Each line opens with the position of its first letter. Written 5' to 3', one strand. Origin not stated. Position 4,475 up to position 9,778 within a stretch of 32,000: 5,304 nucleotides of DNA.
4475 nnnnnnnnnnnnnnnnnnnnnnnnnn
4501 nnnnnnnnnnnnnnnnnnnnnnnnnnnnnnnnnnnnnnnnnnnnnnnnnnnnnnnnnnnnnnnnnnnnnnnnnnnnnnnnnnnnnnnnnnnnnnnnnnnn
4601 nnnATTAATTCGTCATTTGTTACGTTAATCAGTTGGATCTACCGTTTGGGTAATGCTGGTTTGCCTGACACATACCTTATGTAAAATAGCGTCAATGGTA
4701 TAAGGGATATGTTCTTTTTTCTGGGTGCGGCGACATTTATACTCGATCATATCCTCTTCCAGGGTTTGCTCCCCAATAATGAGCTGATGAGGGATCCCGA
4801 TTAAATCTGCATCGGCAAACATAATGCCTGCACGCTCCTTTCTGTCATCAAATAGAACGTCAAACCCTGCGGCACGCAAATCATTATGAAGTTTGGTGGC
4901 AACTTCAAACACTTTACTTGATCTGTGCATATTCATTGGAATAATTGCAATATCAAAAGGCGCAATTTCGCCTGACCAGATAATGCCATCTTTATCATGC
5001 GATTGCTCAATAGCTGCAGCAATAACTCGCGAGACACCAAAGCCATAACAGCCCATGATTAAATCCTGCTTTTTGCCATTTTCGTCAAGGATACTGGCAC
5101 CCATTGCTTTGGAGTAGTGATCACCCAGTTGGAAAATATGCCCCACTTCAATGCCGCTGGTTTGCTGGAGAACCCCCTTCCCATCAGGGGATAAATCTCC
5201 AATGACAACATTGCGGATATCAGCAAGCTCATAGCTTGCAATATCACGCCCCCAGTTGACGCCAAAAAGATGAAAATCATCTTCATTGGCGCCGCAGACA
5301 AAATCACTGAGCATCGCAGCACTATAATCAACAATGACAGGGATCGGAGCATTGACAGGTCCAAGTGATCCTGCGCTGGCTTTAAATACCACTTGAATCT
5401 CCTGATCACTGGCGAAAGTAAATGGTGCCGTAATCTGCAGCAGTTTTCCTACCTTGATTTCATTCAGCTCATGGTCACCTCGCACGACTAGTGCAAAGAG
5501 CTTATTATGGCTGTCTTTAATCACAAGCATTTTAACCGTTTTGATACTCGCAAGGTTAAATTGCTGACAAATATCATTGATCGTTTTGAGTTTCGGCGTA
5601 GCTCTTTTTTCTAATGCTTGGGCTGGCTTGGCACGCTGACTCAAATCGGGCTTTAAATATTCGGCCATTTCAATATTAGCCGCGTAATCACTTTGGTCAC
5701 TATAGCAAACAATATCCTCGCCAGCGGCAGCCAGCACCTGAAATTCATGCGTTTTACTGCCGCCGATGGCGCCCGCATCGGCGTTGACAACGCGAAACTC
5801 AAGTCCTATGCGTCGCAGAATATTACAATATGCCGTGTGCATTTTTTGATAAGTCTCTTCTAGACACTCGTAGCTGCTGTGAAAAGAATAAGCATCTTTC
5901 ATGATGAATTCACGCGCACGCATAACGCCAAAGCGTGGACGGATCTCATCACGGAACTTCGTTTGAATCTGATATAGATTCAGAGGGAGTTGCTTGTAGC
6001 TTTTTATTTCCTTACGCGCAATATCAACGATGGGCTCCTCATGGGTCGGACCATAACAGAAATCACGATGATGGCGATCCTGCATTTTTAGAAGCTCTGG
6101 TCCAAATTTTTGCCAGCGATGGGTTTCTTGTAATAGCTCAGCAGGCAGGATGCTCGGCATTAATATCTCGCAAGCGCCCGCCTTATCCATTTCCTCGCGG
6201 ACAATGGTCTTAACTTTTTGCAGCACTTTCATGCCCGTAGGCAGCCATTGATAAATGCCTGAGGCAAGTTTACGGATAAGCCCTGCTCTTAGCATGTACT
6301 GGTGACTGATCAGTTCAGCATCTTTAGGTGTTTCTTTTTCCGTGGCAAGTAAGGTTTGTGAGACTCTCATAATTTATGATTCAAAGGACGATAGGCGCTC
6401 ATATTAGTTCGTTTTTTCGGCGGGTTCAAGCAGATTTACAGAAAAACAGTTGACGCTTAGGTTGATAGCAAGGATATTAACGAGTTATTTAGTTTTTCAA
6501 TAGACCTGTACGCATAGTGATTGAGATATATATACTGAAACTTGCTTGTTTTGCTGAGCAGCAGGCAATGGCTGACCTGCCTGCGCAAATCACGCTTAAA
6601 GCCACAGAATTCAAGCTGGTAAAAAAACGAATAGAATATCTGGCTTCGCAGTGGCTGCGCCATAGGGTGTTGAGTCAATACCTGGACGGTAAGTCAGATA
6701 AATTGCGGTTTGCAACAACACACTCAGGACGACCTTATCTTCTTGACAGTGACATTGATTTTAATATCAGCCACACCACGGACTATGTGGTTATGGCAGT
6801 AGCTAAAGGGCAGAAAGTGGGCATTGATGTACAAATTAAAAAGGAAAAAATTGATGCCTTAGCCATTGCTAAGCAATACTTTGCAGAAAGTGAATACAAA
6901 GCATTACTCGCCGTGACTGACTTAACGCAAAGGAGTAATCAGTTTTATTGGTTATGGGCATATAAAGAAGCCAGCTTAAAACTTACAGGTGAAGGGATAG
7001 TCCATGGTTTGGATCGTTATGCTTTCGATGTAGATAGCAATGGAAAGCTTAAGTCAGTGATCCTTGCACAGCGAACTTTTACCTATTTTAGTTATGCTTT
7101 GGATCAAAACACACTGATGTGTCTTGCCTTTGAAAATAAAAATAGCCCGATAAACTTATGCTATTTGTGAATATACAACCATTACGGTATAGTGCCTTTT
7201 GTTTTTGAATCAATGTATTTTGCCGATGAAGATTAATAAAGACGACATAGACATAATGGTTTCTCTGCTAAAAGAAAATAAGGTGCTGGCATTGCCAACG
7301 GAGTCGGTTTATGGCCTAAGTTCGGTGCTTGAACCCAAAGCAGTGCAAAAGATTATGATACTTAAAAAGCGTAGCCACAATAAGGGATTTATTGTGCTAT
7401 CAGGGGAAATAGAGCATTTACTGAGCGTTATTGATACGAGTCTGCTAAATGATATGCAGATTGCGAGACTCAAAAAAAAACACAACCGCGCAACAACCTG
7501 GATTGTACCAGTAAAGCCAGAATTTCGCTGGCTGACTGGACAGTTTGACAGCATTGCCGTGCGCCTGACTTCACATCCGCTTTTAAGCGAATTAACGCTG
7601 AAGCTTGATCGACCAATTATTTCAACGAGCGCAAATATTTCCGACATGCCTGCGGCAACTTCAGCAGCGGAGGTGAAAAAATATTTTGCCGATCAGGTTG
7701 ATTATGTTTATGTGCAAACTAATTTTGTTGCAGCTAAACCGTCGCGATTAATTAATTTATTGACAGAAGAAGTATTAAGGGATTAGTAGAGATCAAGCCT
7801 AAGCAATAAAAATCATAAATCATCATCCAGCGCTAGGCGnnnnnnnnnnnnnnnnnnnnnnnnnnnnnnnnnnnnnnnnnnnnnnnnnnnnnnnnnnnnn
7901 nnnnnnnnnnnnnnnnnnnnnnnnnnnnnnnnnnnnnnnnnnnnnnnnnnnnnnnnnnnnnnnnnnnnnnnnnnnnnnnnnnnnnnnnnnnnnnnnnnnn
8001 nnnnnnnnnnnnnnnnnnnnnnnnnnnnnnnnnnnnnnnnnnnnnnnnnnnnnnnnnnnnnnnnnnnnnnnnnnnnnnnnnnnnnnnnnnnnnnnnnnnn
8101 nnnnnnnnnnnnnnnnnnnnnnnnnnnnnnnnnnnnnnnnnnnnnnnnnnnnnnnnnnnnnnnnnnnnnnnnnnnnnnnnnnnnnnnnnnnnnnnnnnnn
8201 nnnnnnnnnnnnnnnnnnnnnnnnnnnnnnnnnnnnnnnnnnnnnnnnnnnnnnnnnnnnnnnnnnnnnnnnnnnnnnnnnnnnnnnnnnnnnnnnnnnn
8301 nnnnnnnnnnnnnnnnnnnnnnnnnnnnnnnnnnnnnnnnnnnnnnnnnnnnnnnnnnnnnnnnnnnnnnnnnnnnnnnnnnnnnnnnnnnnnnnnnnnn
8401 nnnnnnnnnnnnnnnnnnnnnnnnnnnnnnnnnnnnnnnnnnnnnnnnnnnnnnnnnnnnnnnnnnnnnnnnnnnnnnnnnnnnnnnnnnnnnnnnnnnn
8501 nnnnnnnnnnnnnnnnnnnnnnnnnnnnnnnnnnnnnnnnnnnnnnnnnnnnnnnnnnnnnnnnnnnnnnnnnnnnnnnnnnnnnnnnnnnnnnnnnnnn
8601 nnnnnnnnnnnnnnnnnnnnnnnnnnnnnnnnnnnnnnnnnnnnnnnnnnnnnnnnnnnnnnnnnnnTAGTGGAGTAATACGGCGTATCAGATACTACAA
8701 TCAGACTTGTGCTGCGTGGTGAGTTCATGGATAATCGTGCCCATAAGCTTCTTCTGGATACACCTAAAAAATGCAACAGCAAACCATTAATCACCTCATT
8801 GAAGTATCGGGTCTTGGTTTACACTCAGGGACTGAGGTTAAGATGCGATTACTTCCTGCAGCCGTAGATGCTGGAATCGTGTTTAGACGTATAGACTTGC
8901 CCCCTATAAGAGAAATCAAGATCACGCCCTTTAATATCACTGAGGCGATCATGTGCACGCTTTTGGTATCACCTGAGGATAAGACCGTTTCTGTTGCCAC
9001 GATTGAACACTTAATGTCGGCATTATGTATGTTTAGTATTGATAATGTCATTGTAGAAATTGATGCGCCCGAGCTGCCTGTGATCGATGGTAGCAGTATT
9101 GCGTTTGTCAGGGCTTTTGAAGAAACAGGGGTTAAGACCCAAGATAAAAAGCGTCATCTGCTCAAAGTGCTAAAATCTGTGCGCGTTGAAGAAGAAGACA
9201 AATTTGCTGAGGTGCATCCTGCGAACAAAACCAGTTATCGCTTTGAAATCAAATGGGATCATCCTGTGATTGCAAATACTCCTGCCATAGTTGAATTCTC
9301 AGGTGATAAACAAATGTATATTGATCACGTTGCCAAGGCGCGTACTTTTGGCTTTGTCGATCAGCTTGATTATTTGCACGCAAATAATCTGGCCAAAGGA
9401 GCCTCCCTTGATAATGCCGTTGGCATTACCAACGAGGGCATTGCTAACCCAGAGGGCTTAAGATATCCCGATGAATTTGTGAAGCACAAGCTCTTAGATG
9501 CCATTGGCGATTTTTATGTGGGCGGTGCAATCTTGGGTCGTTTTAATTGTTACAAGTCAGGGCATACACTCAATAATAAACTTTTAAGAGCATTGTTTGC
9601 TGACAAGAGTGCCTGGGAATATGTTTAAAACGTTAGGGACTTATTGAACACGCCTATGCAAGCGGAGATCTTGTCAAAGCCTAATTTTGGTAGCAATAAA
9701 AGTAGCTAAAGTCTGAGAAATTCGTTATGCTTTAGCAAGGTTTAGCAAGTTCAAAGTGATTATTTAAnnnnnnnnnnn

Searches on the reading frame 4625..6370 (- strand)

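Call 49: search_protein_families(library=pfam, proteins=[window:4625-6370:-])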
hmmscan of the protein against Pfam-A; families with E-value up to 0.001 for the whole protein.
window:4625-6370:- (581 aa): 3 families
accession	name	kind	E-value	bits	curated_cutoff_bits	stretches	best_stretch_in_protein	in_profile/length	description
PF00587.30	tRNA-synt_2b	-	2.3e-36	126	29.3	1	95-456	2-178/179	tRNA synthetase class II core domain (G, H, P, S and T)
PF04073.20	tRNA_edit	-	3.6e-25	88.9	25.5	1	258-375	1-121/123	Aminoacyl-tRNA editing domain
PF03129.25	HGTP_anticodon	-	1.1e-18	67.6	21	1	473-556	1-83/94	Anticodon binding domain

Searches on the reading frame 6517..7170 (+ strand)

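Call 49: search_protein_families(library=pfam, proteins=[window:6517-7170:+])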
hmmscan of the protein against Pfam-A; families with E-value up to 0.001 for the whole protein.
window:6517-7170:+ (217 aa): 2 families
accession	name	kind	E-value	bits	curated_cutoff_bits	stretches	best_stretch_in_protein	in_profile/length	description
PF01648.25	ACPS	-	4.6e-12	46.4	25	1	101-192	2-98/111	4'-phosphopantetheinyl transferase superfamily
PF22624.1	AASDHPPT_N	-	2.1e-09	37.9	27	1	17-95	13-97/100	4'-phosphopantetheinyl transferase, N-terminal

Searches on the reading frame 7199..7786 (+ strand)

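Call 49: search_protein_families(library=pfam, proteins=[window:7199-7786:+])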
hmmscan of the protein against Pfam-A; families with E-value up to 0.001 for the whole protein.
window:7199-7786:+ (195 aa): 1 family
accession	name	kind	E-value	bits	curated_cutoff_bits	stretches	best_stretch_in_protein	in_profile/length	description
PF01300.24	Sua5_yciO_yrdC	-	3.4e-32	111.8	25.1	1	23-194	2-176/178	Telomere recombination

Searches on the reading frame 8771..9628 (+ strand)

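Call 49: search_protein_families(library=pfam, proteins=[window:8771-9628:+])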
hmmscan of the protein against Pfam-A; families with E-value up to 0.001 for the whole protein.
window:8771-9628:+ (285 aa): 1 family
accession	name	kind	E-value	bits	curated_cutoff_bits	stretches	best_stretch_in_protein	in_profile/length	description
PF03331.19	LpxC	-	4.5e-93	312.1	27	1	3-276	1-267/268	UDP-3-O-acyl N-acetylglycosamine deacetylase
